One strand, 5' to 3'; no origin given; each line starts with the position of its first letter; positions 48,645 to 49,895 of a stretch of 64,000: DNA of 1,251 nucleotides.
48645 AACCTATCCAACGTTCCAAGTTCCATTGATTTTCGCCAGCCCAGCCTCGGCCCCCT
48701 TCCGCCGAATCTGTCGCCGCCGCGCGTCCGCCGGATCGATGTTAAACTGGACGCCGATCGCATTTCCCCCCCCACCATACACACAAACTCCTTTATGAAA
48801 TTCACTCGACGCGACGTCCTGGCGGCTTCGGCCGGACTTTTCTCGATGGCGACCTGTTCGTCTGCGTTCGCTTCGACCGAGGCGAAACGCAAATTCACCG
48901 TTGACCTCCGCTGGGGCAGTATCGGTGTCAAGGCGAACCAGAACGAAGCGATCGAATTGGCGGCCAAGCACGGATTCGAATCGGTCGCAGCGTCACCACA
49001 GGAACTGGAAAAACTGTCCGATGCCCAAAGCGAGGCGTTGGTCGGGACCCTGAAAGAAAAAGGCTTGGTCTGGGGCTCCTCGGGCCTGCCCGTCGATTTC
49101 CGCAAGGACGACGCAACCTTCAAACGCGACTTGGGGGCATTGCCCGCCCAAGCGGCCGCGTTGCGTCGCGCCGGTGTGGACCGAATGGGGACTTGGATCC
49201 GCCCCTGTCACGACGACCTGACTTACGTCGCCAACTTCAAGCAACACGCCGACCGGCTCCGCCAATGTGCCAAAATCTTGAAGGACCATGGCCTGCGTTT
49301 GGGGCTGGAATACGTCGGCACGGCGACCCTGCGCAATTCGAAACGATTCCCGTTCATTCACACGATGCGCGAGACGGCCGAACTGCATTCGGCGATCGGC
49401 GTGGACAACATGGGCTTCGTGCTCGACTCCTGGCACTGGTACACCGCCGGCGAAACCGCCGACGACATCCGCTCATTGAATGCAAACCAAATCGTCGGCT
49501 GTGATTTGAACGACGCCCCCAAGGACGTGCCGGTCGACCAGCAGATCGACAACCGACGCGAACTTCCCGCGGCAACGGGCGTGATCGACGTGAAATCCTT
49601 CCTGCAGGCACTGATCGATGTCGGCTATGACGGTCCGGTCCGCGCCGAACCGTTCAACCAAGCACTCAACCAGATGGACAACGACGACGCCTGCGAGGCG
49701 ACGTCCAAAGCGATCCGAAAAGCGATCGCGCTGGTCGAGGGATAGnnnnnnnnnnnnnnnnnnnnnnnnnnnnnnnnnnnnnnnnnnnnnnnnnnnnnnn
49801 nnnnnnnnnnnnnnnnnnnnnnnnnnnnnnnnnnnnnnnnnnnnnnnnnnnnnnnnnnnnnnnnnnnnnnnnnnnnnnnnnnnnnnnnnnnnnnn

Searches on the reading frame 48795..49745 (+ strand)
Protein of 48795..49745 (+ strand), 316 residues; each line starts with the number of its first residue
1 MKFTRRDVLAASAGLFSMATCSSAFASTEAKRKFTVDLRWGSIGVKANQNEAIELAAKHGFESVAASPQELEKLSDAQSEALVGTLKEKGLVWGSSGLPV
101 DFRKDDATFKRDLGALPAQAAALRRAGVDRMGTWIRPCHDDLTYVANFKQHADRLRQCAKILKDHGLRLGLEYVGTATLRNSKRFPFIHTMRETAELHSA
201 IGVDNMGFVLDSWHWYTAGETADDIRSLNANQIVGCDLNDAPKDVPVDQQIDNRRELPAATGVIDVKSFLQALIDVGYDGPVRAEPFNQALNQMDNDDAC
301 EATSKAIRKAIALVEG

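Call 11: search_protein_families(library=pfam, proteins=[window:48795-49745:+], max_evalue=0.01)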
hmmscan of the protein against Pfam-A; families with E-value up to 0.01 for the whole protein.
window:48795-49745:+ (316 aa): 1 family
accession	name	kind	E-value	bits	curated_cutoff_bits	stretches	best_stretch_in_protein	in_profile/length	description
PF01261.30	AP_endonuc_2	-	1e-22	81.5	31.1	1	53-298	1-237/249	Xylose isomerase-like TIM barrel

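Call 60: find_homologous_proteins(query=window:48795-49745:+, max_evalue=1e-80)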
Query window:48795-49745:+ (316 aa): 4493 proteins with E <= 1e-80 among 8000 candidates; the best 120 are listed.
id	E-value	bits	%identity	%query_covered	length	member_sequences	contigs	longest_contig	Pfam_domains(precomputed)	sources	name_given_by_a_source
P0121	8.2e-209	710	100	100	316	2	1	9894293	PF01261.31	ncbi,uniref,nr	ncbi:Inosose isomerase [Stieleria maiorica]|uniref:Inosose isomerase n=1 Tax=Stieleria maiorica TaxI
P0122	9.5e-181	618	87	99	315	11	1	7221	PF01261.31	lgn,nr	nr:TIM barrel protein [Rhodopirellula sp. SM50]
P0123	1.5e-168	578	81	99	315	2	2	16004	PF01261.31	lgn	-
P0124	4.0e-165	567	80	100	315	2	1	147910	PF01261.31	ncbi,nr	ncbi:sugar phosphate isomerase/epimerase [Stieleria sp. TO1_6]|nr:sugar phosphate isomerase/epimeras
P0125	9.4e-164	562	79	100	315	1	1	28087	PF01261.31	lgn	-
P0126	2.9e-162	557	79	98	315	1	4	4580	PF01261.31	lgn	-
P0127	5.5e-162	556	78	99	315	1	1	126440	PF01261.31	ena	-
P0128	1.0e-160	552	78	99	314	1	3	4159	PF01261.31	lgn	-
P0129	1.1e-160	552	78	99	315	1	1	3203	PF01261.31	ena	-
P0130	5.1e-158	543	76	100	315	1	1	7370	PF01261.31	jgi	jgi:sugar phosphate isomerase/epimerase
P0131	3.3e-154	531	74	99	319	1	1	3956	PF01261.31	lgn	-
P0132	4.0e-151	521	72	99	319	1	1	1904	PF01261.31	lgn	-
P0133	3.5e-147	508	75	90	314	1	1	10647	PF01261.31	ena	-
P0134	6.8e-147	507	71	99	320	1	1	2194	PF01261.31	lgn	-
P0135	9.3e-147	506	71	100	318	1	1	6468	PF01261.31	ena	-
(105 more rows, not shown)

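Call 61: find_encoding_contigs(protein=P0122, flank=3000, max_places=1)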
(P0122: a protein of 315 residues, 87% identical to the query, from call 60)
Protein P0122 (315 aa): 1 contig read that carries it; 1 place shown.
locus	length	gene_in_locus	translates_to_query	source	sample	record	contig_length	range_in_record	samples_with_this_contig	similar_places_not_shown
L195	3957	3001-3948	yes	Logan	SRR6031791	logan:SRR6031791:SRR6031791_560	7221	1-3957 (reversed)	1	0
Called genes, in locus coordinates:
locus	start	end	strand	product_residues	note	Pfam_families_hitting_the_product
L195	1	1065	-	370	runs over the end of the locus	PF00155:Aminotran_1_2, PF01041:DegT_DnrJ_EryC1, PF01053:Cys_Met_Meta_PP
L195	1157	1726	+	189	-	PF14385:DUF4416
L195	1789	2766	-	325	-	PF01351:RNase_HII (faint)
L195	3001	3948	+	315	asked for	PF01261:AP_endonuc_2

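Call 62: find_encoding_contigs(protein=P0124, flank=3000, max_places=1)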
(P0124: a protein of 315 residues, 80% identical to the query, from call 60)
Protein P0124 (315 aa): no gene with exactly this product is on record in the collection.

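Call 63: find_encoding_contigs(protein=P0121, flank=3000, max_places=1)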
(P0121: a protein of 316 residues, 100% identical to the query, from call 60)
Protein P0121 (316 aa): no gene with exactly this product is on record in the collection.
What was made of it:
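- The orthologous site for copy B could not be retrieved (calls 61-63).
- Tried and rejected: Orthologous site for copy B. The closest retrievable contig ends 9 nt after the flanking gene, and two other look-ups were not on record (calls 61-63).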
